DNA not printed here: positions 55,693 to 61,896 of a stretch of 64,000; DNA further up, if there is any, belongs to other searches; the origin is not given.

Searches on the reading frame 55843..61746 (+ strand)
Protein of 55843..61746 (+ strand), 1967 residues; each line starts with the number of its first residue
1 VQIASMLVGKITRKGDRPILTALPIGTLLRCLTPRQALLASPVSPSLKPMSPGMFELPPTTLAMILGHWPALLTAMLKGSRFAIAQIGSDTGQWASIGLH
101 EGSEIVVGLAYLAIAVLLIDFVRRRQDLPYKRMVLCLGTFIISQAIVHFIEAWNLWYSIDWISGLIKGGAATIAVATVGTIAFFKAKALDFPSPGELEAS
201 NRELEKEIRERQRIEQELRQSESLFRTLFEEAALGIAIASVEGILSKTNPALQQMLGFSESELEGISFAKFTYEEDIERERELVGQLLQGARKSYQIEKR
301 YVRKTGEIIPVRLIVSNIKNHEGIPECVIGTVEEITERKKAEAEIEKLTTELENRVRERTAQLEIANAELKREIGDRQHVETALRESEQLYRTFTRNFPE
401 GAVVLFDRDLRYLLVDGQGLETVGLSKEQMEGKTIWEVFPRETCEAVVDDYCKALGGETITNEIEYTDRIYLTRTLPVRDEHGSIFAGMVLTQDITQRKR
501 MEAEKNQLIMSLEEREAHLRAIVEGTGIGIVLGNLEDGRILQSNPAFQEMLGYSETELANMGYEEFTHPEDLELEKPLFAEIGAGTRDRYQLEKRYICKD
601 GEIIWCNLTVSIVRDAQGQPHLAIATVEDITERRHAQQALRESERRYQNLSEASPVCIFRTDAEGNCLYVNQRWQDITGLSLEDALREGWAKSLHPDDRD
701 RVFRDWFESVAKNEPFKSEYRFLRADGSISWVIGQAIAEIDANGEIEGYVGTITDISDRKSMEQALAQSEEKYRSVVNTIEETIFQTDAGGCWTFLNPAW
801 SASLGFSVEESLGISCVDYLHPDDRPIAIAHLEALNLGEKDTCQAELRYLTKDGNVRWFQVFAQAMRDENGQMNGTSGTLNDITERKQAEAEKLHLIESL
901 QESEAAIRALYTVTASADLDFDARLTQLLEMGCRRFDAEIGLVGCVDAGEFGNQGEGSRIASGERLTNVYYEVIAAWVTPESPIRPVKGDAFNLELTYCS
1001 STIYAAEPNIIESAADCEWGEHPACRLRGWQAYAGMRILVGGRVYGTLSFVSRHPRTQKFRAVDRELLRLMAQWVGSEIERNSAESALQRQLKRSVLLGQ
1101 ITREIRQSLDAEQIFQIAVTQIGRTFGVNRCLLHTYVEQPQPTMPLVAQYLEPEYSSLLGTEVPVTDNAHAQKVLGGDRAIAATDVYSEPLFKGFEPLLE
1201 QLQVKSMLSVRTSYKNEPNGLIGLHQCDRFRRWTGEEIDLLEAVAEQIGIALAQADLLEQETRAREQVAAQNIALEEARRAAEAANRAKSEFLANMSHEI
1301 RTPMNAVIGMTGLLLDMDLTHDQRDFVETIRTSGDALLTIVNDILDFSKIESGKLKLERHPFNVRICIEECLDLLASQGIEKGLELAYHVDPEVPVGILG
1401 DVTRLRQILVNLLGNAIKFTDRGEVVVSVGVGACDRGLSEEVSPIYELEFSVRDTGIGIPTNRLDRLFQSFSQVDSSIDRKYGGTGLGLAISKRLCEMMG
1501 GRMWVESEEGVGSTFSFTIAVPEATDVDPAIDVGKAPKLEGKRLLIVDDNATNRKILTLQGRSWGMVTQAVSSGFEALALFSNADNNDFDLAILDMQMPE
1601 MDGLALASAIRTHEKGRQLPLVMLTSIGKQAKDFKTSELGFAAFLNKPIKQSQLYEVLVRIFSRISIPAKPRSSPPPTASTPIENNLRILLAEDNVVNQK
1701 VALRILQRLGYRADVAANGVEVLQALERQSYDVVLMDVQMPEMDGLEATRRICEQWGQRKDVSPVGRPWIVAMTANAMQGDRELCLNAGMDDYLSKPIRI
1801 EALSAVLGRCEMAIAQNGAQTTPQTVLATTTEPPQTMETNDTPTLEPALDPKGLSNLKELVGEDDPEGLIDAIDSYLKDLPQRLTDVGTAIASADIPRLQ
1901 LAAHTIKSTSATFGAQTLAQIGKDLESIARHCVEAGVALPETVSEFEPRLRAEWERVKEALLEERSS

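Call 9: search_protein_families(library=pfam, proteins=[window:55843-61746:+], max_evalue=0.01)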
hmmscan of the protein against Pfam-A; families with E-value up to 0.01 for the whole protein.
window:55843-61746:+ (1967 aa): 14 families
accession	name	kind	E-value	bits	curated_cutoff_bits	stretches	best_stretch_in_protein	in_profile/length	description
PF08447.18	PAS_3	-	1e-66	221.7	25.6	4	668-753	2-89/89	PAS fold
PF08448.16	PAS_4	-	2.5e-59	198.7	23.1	5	398-500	4-110/110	PAS fold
PF00989.32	PAS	-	4e-57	191.6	22.6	4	771-883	1-113/113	PAS fold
PF13426.13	PAS_9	-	1.5e-56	189.5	27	4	529-632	3-103/103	PAS domain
PF00072.30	Response_reg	-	4e-46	156.2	30.2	2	1689-1805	1-108/111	Response regulator receiver domain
PF02518.31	HATPase_c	-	1e-29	103.6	26.4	1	1400-1521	1-109/111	Histidine kinase-, DNA gyrase B-, and HSP90-like ATPase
PF13188.13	PAS_8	-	1.6e-25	88.5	21.8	2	645-699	1-55/65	PAS domain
PF01590.32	GAF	-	5.3e-24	85.7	22.4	2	1110-1252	1-133/133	GAF domain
PF25487.1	ETR1_N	-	9.5e-23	80.7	27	1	97-189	3-95/97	Ethylene receptor 1-like, N-terminal domain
PF00512.31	HisKA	-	1.7e-22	79.7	26.9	1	1288-1353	1-66/66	His Kinase A (phospho-acceptor) domain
PF13492.12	GAF_3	-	5.3e-12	46.7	27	1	1111-1253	2-128/129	GAF domain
PF13185.12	GAF_2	-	7.8e-12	46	28.6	2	1109-1252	2-135/136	GAF domain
PF01627.28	Hpt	-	1.5e-10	41.6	24.6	1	1873-1959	3-83/84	Hpt domain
PF13596.12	PAS_10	-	1.3e-07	32.7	22.1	0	834-884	61-106/106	PAS domain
